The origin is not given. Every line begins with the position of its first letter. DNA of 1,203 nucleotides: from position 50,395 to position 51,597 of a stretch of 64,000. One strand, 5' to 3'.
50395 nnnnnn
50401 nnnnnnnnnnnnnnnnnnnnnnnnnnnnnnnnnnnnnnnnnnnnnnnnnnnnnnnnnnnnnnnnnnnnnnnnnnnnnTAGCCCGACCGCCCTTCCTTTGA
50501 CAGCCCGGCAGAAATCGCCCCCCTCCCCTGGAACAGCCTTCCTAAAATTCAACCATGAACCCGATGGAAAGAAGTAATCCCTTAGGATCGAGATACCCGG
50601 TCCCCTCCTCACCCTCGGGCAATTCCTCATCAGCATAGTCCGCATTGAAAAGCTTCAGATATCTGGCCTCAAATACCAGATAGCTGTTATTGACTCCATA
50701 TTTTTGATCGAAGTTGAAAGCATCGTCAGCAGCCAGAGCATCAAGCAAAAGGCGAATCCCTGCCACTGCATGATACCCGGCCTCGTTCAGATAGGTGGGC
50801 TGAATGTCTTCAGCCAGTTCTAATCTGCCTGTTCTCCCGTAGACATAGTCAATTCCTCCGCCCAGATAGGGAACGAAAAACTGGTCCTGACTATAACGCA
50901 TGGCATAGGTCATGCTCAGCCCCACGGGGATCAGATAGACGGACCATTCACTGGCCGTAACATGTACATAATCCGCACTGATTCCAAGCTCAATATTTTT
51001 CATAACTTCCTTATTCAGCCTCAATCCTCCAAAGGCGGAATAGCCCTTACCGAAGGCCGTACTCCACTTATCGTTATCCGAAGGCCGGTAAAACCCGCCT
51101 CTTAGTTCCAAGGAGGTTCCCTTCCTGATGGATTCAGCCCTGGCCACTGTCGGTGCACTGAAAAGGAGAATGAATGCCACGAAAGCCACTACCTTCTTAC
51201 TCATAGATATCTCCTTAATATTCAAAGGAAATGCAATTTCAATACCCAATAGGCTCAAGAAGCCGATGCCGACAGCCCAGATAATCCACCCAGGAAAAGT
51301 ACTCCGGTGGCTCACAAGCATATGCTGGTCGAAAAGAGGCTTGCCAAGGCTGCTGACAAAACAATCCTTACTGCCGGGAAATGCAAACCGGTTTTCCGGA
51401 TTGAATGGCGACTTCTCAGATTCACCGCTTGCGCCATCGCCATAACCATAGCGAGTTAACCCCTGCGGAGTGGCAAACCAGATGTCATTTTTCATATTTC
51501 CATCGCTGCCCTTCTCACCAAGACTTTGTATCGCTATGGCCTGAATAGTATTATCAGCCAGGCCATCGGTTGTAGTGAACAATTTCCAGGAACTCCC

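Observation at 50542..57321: Giant surface protein and a small outer-membrane barrel ORF share one uninterrupted reading frame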

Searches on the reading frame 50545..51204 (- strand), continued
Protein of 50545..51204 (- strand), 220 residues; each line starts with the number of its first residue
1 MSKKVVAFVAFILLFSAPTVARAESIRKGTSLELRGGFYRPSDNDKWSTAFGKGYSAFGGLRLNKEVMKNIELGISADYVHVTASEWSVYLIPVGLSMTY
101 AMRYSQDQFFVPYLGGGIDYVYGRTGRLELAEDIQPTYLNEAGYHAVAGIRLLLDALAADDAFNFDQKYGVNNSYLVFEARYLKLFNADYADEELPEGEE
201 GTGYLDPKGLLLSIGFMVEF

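Call 48: search_protein_families(library=pfam, proteins=[P0057, P0059, P0062, P0066, P0072, P0075, P0069, P0071, P0077, P0156], max_evalue=0.001)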
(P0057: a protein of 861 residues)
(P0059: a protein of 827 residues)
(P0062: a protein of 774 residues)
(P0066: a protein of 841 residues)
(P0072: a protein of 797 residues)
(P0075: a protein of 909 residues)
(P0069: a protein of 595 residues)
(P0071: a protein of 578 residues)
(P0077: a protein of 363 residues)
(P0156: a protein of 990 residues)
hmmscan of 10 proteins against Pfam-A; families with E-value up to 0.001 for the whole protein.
P0057 (861 aa): 0 families

P0059 (827 aa): 1 family
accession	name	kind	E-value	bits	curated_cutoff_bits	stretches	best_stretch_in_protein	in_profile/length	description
PF13229.12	Beta_helix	-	2.7e-07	30.8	25.9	1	96-225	23-148/158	Right handed beta helix region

P0062 (774 aa): 5 families
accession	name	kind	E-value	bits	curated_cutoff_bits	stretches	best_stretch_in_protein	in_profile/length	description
PF00041.27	fn3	-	3.4e-12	46.8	25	1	340-403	9-71/84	Fibronectin type III domain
PF13505.12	OMP_b-brl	-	5e-12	46.8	28.7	1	573-743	2-156/175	Outer membrane protein beta-barrel domain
PF13229.12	Beta_helix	-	2.8e-09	37.2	25.9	1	76-194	38-157/158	Right handed beta helix region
PF05048.19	NosD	-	2.1e-08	34.3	23.6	1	42-197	2-148/212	Periplasmic copper-binding protein (NosD)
PF16656.11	Pur_ac_phosph_N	-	5.9e-06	27.2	30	1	335-405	1-88/93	Purple acid Phosphatase, N-terminal domain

P0066 (841 aa): 3 families
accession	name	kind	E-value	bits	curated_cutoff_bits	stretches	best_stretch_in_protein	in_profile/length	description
PF00041.27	fn3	-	2.3e-11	44.2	25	2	375-443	10-71/84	Fibronectin type III domain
PF13229.12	Beta_helix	-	3.5e-08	33.7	25.9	1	81-211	13-142/158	Right handed beta helix region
PF05048.19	NosD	-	5.8e-05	23.1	23.6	1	61-207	25-173/212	Periplasmic copper-binding protein (NosD)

P0072 (797 aa): 2 families
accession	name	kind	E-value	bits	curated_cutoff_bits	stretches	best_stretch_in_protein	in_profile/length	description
PF00041.27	fn3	-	1.7e-15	57.4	25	2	376-460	2-81/84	Fibronectin type III domain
PF25814.1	fn3_SORL1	-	0.00046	20.6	27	0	286-350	12-73/90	SORL1-like, fn3 domain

P0075 (909 aa): 0 families

P0069 (595 aa): 2 families
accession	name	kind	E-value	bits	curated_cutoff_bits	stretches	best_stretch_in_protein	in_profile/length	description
PF24058.1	DUF7359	-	1.5e-05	25.2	27.5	1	151-226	33-109/123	Domain of unknown function (DUF7359)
PF00041.27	fn3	-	5.5e-05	23.7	25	1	143-229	3-73/84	Fibronectin type III domain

P0071 (578 aa): 2 families
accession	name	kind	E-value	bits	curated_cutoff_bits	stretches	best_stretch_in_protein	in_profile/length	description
PF16656.11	Pur_ac_phosph_N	-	3.3e-05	24.8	30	1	153-236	14-90/93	Purple acid Phosphatase, N-terminal domain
PF00041.27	fn3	-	7.3e-05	23.4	25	0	141-235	2-81/84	Fibronectin type III domain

P0077 (363 aa): 0 families

P0156 (990 aa): 0 families

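Call 65: find_encoding_contigs(protein=P0049, flank=4000, max_places=2)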
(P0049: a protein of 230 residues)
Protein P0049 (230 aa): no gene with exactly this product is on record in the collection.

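Call 66: find_encoding_contigs(protein=P0052, flank=4000, max_places=2)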
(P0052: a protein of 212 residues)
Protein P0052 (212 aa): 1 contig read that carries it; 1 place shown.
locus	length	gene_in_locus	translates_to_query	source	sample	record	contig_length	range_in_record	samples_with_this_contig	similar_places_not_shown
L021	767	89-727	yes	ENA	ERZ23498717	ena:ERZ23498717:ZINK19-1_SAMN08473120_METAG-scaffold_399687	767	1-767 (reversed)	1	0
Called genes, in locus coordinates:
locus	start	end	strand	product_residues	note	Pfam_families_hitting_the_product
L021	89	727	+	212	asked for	-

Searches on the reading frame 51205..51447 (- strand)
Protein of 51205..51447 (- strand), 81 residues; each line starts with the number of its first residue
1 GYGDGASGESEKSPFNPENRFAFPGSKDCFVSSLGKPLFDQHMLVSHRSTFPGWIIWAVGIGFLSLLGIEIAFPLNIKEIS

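Call 34: search_protein_families(library=ncbifam, proteins=[window:51205-51447:-], max_evalue=10)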
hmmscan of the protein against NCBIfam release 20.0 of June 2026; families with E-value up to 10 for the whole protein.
seq(81 aa): 1 family
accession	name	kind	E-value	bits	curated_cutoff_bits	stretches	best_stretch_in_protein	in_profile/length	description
NF041763.1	sort_motif_CFI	domain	0.048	13.4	15.9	1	25-35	4-14/14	CFI-box putative sorting motif-containing protein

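Call 36: search_protein_families(library=ncbifam, proteins=[window:51205-51414:-], max_evalue=10)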
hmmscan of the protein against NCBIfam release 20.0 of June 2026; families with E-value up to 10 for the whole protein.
seq(70 aa): 1 family
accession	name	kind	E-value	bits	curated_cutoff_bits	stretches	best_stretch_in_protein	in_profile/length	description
NF041763.1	sort_motif_CFI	domain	0.045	13.4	15.9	1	14-24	4-14/14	CFI-box putative sorting motif-containing protein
